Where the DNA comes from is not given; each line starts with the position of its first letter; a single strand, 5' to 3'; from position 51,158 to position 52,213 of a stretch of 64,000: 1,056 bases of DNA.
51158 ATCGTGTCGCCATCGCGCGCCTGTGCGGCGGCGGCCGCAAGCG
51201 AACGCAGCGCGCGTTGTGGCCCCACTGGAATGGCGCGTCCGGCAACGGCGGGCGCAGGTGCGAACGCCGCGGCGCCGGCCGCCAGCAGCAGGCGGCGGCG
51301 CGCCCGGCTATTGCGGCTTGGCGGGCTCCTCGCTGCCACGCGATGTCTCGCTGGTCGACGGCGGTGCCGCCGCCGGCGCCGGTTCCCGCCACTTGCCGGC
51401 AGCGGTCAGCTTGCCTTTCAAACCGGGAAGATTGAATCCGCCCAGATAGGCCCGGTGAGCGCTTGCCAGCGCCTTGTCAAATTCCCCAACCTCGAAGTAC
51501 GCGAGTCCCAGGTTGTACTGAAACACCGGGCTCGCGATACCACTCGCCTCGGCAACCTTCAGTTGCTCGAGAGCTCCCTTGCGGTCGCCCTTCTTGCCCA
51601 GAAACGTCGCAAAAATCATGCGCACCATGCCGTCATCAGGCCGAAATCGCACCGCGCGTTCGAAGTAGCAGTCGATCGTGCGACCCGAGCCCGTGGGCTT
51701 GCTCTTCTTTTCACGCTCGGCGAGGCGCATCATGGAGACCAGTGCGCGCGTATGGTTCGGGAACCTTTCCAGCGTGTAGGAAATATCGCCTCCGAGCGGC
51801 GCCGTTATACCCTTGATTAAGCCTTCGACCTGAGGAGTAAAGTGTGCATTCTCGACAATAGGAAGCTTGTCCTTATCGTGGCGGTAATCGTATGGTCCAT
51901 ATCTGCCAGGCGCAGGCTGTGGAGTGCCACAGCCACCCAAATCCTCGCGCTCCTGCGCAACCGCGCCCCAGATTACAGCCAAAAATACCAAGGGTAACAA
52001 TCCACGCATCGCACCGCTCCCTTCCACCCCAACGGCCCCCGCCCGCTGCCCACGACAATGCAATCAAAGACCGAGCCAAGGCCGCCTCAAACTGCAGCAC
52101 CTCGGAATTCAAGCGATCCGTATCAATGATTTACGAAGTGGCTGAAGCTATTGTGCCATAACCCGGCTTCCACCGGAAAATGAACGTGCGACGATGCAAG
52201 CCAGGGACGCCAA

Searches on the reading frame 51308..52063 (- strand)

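Call 6: search_protein_families(library=ncbifam, proteins=[window:51308-52063:-], max_evalue=0.00001)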
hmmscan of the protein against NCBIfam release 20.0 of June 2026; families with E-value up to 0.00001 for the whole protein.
window:51308-52063:- (251 aa): 0 families

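Call 20: search_protein_families(library=pfam, proteins=[window:51308-52063:-], max_evalue=0.01)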
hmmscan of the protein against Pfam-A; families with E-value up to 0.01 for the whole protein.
window:51308-52063:- (251 aa): 2 families
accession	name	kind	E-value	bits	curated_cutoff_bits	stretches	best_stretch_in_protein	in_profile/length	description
PF00515.34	TPR_1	-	2.8e-05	24.2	27.8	1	182-205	4-27/34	Tetratricopeptide repeat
PF07719.23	TPR_2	-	0.00038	20.8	27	1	182-205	4-27/34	Tetratricopeptide repeat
